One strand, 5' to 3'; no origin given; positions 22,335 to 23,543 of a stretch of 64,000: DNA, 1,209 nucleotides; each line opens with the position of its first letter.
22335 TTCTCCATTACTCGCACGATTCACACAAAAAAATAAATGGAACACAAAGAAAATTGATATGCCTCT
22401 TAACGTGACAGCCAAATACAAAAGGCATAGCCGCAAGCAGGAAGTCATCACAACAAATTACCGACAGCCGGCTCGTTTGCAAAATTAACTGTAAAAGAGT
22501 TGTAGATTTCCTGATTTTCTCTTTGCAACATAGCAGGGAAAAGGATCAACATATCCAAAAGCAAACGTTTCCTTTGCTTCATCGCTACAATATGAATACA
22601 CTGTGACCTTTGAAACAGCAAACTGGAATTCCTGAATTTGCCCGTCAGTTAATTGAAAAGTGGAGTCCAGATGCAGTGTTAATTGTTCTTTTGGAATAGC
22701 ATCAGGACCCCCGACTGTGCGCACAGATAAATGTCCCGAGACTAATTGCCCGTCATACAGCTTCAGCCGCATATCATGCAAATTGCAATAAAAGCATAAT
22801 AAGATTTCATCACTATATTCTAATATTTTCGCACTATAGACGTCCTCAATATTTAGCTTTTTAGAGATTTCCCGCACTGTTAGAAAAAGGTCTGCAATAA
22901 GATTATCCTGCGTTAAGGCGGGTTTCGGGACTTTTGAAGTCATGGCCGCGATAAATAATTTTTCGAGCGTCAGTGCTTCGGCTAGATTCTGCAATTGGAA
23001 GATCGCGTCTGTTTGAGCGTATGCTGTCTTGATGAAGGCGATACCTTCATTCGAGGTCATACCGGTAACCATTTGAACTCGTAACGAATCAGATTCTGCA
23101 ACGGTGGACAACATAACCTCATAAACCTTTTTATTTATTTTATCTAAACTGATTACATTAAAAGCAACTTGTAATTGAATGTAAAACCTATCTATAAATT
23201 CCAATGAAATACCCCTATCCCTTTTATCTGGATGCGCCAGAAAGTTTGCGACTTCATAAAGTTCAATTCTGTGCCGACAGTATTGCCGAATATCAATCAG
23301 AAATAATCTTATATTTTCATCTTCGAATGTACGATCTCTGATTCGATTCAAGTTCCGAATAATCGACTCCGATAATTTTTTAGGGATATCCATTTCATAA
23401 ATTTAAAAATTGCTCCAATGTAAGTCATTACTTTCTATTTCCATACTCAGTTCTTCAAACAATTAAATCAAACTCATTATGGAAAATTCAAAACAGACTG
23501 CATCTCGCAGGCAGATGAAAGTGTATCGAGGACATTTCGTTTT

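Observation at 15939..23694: Mobile-element-derived anti-restriction module (Rep-like, Dam MTase, ArdC, SymE-like) and a decayed tandem duplicate in which ardC was deleted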

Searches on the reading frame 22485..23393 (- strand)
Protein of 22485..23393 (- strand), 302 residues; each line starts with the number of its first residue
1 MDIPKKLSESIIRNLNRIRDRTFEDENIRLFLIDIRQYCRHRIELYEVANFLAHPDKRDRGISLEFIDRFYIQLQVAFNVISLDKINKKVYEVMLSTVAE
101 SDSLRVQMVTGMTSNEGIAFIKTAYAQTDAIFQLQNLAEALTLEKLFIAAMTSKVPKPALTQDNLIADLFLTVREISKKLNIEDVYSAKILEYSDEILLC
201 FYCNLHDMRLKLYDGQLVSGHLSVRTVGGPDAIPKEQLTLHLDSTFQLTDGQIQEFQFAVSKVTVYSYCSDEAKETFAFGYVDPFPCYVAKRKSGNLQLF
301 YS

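Call 3: search_protein_families(library=pfam, proteins=[window:22485-23393:-], max_evalue=0.01)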
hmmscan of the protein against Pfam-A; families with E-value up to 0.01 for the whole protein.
window:22485-23393:- (302 aa): 1 family
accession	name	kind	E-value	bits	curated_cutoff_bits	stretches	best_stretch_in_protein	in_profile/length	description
PF06955.19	XET_C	-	0.0072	16.6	31.3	0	246-273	10-37/47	Xyloglucan endo-transglycosylase (XET) C-terminus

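Call 11: search_protein_families(library=ncbifam, proteins=[window:22485-23393:-], max_evalue=0.01)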
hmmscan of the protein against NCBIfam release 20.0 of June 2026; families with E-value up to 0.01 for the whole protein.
window:22485-23393:- (302 aa): 0 families

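Call 12: search_protein_families(library=phrogs, proteins=[window:22485-23393:-], max_evalue=0.01)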
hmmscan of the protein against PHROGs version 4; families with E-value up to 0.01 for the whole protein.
window:22485-23393:- (302 aa): 1 family
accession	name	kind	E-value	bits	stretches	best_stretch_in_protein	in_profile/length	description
phrog_29586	-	unknown function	0.00058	20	1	10-78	9-77/298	-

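Call 35: find_homologous_proteins(query=window:22485-23393:-, max_evalue=0.001)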
Query window:22485-23393:- (302 aa): 1 proteins with E <= 0.001 among 989 candidates.
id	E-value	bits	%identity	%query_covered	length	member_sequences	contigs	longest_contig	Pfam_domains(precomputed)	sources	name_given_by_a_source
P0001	6.9e-195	664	100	100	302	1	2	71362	-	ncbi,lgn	-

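Call 36: find_encoding_contigs(protein=P0001, flank=2000, max_places=3)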
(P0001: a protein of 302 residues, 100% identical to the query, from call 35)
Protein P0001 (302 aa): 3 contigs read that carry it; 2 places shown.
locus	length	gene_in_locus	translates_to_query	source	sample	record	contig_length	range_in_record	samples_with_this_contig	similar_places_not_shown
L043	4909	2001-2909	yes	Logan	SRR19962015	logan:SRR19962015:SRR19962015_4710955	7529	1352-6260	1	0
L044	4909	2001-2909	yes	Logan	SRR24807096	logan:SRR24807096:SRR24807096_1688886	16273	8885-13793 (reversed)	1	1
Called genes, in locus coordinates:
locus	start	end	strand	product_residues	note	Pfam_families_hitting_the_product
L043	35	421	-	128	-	-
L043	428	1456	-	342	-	PF01381:HTH_3, PF12844:HTH_19, PF06114:Peptidase_M78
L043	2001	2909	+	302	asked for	-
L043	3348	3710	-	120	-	PF02086:MethyltransfD12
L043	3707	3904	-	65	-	-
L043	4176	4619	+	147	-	-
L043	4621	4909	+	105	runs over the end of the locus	PF02518:HATPase_c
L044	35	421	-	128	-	-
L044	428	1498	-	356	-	PF01381:HTH_3, PF12844:HTH_19, PF06114:Peptidase_M78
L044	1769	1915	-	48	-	-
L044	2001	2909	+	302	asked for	-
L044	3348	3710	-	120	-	PF02086:MethyltransfD12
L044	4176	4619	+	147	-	-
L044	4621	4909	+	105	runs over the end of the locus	PF02518:HATPase_c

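Call 42: search_protein_families(library=padloc, proteins=[window:22485-23393:-], max_evalue=0.001)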
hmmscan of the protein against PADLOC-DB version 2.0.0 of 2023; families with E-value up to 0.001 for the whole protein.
window:22485-23393:- (302 aa): 0 families

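Call 46: search_protein_representatives(protein=window:22485-23393:-)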
Query: 302 residues. Proteins with E-value up to 0.001 (for the whole library): 118; up to 1e-10: 23; up to 1e-30: 1. The best 118 are listed.
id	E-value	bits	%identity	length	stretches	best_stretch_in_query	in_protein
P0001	2.2e-195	663.9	100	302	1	1-302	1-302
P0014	1.1e-17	81.0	31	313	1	10-223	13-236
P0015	3.8e-16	76.0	32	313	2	6-76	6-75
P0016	7.7e-15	71.7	27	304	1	3-228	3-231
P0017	9.9e-15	71.3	34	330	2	5-82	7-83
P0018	1.7e-14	70.6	29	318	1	2-246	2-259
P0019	1.8e-14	70.5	26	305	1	11-226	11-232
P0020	3.4e-13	66.3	25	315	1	8-224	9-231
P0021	4.6e-13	65.9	24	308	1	15-226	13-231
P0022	5.2e-13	65.7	28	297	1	8-221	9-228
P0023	9.7e-13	64.8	29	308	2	1-89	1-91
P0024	1.1e-12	64.6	26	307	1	4-226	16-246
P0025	1.6e-12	64.1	23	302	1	6-220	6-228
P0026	2.5e-12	63.5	26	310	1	9-224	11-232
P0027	4.5e-12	62.6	23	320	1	16-225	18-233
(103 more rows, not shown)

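Call 48: search_protein_families(library=pfam, alignment_id=A3, max_evalue=0.01)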
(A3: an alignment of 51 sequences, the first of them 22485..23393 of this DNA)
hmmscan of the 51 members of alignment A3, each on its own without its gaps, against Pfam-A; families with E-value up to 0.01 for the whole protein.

A. member 1, window:22485-23393:- (302 aa): 1 family
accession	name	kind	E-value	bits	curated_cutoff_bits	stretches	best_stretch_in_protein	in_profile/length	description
PF06955.19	XET_C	-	0.0072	16.6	31.3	0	246-273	10-37/47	Xyloglucan endo-transglycosylase (XET) C-terminus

B. families by the number of members that match (of 51 scanned): 4 families
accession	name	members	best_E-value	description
PF22858.2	DUF7016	1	0.0015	Domain of unknown function (DUF7016)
PF15082.11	DUF4549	1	0.0039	Domain of unknown function (DUF4549)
PF16703.10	DUF5064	1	0.005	Domain of unknown function (DUF5064)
PF06955.19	XET_C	1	0.0072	Xyloglucan endo-transglycosylase (XET) C-terminus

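Call 56: predict_structure(alignment_id=A3)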
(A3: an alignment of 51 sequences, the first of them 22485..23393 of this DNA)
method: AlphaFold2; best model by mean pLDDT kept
length: 302 residues; sequences in the alignment: 51
mean_pLDDT: 92.7   pTM: 0.89
mean pLDDT of the five models: 92.7, 92.5, 92.4, 91.8, 91.7
residues with pLDDT >= 90: 243; 70-90: 47; 50-70: 12; < 50: 0
segments of 3 or more residues with pLDDT < 50: none
pLDDT, mean of each block of 10 residues (from residue 1): 94 98 98 98 96 88 91 91 95 96 97 98 97 97 95 92 97 97 96 98 94 94 83 77 93 94 92 76 74 95 84
secondary structure, 60 per line:
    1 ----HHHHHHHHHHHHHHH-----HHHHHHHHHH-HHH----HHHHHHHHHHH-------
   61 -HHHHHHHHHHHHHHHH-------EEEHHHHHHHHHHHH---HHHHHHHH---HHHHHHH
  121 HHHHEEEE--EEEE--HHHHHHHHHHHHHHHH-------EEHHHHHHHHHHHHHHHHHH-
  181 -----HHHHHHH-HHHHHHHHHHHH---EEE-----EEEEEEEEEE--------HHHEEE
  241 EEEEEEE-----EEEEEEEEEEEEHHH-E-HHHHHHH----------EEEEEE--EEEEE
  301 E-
elements in order: H5-19 H25-34 H43-53 H62-77 E85-87 H88-99 H103-110 H114-124 E125-128 E131-134 H137-152 H162-179 H186-192 H194-205 E209-211 E217-226 E238-247 E253-264 H271-277 E288-293 E296-301

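Call 60: fold_search(model_id=the predicted structure, library=pdb)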
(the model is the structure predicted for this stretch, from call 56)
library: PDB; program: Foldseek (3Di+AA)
matches with E <= 10: 543; with E <= 0.001: 0
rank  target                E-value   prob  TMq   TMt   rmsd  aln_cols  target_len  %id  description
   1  8f2r_E                1.2e-01  0.14  0.11  0.15  24.1       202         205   12  Human CCC complex (released 2023-05-24)
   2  5cwb                  2.1e-01  0.12  0.11  0.16  23.5       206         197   13  Crystal structure of de novo designed helical repeat protein DHR4 (released 2015-12-16)
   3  7ane_ab               2.2e-01  0.04  0.10  0.04  20.8       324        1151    9  Leishmania Major mitochondrial ribosome (released 2021-06-23)
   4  9zfo_S                2.6e-01  0.06  0.12  0.09  23.0       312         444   11  Cryo-EM Structure of Human STAT2-USP18-ISG15 Complex (released 2026-03-18)
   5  6wvd                  3.0e-01  0.06  0.10  0.09  24.7       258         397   10  Human JAGN1 (released 2021-01-13)
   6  7mwr_B                3.2e-01  0.05  0.10  0.11  23.2       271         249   11  Structure of De Novo designed beta sheet heterodimer LHD101A53/B4 (released 2022-01-19)
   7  7o8q                  3.5e-01  0.10  0.11  0.13  19.8       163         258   20  NmHR light state structure at 22.5 ms (20 - 25 ms) after photoexcitation determined by serial millisecond crystallograph (released 2022-02-09)
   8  8h5z_B                4.1e-01  0.10  0.09  0.06  10.7       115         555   10  Crystal structure of RadD/ATP analogue complex (released 2023-10-18)
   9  5ly5                  4.5e-01  0.14  0.11  0.31   9.8        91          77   11  Arcadin-1 from Pyrobaculum calidifontis (released 2017-01-18)
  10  8h5z_A                4.5e-01  0.10  0.09  0.06  10.6       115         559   10  Crystal structure of RadD/ATP analogue complex (released 2023-10-18)
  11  4s15_A                4.5e-01  0.05  0.11  0.13  23.1       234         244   13  Crystal structure of the orphan nuclear receptor RORalpha ligand-binding domain in complex with 4alpha-caboxyl, 4beta- (released 2015-02-11)
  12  3rd4_D                5.6e-01  0.09  0.08  0.23  11.3        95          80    9  Crystal structure of PROPEN_03304 from Proteus penneri ATCC 35198 Northeast Structural Genomics Consortium target id P (released 2011-05-25)
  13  1bg1_A                5.9e-01  0.04  0.12  0.08  27.0       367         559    8  TRANSCRIPTION FACTOR STAT3B/DNA COMPLEX (released 1999-01-13)
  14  7mt8_MODEL_1_R        6.2e-01  0.05  0.12  0.11  19.9       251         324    9  Rhodopsin kinase (GRK1)-S5E/S488E/T489E in complex with rhodopsin (released 2021-07-07)
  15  8hki_q                6.5e-01  0.04  0.11  0.10  20.0       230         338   11  Human TRiC open state (released 2023-12-13)
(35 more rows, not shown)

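Call 62: fold_search(model_id=the predicted structure, library=viral)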
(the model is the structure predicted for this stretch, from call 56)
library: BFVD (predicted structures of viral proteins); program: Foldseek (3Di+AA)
matches with E <= 10: 809; with E <= 0.001: 0
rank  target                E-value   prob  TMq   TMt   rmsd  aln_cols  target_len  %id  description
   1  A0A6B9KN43            5.4e-02  0.13  0.11  0.17  23.7       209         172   13  (no name in the UniProt tables at hand)
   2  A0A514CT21            7.7e-02  0.16  0.19  0.14  19.6       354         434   10  Uncharacterized protein [Achromobacter phage Motura]
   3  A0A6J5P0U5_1          7.7e-02  0.09  0.13  0.05  19.6       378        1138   10  Uncharacterized protein [uncultured Caudovirales phage]
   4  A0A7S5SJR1            1.0e-01  0.38  0.13  0.33  10.1       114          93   13  (no name in the UniProt tables at hand)
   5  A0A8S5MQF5            1.1e-01  0.14  0.14  0.08  22.5       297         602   10  GROUP II INTRON-ENCODED PROTEIN LTRA/RNA, GROUP II INTRONS, RIBONUCLEOPROTEIN.8A [Siphoviridae sp. ctA4S13]
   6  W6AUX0                2.4e-01  0.06  0.10  0.07  18.4       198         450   12  (no name in the UniProt tables at hand)
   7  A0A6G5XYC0            2.9e-01  0.07  0.10  0.15  14.7       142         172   12  (no name in the UniProt tables at hand)
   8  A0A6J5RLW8            3.8e-01  0.04  0.12  0.11  24.8       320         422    8  Intein C-terminal splicing region [uncultured Caudovirales phage]
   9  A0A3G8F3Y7            4.0e-01  0.09  0.08  0.18  13.5        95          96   13  (no name in the UniProt tables at hand)
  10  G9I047                4.0e-01  0.04  0.09  0.05  19.3       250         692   12  Uncharacterized protein [Helicoverpa zea nudivirus 2]
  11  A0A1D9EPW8            4.9e-01  0.06  0.10  0.05  15.4       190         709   12  Regulatory protein E2 [Equus caballus papillomavirus 8]
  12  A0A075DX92            5.4e-01  0.23  0.10  0.28   4.7        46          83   15  (no name in the UniProt tables at hand)
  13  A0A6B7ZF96            5.7e-01  0.08  0.09  0.14  12.7       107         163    8  Uncharacterized protein [Klebsiella phage N1M2]
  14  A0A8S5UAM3            6.0e-01  0.33  0.13  0.26   9.8        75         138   12  Uncharacterized protein [Siphoviridae sp. ctevH2]
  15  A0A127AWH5            6.0e-01  0.33  0.16  0.11   6.9        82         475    8  Uncharacterized protein [Bacillus phage SP-15]
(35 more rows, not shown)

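Call 63: find_encoding_contigs(protein=P0014, flank=6000, max_places=3)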
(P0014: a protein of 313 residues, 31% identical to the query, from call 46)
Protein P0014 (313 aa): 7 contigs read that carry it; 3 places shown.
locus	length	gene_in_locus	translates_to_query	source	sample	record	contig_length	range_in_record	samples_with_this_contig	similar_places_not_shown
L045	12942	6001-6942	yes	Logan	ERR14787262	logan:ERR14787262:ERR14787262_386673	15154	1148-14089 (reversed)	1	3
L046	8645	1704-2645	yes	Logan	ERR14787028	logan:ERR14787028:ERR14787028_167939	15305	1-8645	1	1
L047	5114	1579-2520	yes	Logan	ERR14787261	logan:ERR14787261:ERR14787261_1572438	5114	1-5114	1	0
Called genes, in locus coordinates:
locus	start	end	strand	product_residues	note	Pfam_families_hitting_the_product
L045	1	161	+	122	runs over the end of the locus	-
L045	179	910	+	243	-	-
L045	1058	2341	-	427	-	PF02463:SMC_N (weak), PF13304:AAA_21, PF13476:AAA_23 (faint)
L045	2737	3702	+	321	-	PF18144:SMODS (weak)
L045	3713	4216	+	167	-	PF18138:bacHORMA_1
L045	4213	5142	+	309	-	PF00004:AAA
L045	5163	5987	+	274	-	PF20247:DUF6602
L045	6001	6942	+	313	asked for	-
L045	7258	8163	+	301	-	PF00589:Phage_integrase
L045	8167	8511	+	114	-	-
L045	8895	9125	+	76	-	-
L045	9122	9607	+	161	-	PF04492:Phage_rep_O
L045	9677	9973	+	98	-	-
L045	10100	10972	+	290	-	PF08401:ArdcN, PF18818:MPTase-PolyVal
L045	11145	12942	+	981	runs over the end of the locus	?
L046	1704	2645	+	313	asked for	-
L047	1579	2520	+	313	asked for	-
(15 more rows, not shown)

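Call 64: find_encoding_contigs(protein=P0016, flank=6000, max_places=3)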
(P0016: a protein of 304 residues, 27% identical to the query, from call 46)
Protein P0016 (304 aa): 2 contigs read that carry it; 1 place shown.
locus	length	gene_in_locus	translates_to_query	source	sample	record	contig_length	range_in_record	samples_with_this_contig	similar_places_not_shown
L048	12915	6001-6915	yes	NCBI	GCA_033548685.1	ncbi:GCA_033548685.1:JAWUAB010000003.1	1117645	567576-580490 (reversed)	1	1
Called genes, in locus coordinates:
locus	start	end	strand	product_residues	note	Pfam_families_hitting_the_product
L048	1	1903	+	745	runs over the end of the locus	PF18206:Porphyrn_cat_1, PF18040:BPA_C, PF18962:Por_Secre_tail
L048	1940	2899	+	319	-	PF00722:Glyco_hydro_16 (faint)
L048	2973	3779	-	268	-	PF03417:AAT (weak)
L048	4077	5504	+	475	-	PF07632:Sde182_NH-like, PF21027:Sde0182_C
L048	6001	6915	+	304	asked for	-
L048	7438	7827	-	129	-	PF13443:HTH_26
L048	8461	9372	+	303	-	PF13483:Lactamase_B_3 (weak), PF12706:Lactamase_B_2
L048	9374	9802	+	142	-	PF03992:ABM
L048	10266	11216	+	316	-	PF00106:adh_short, PF08659:KR, PF13561:adh_short_C2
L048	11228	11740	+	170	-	-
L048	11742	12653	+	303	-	PF12833:HTH_18, PF00165:HTH_AraC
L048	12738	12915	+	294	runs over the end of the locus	PF00165:HTH_AraC (faint), PF12833:HTH_18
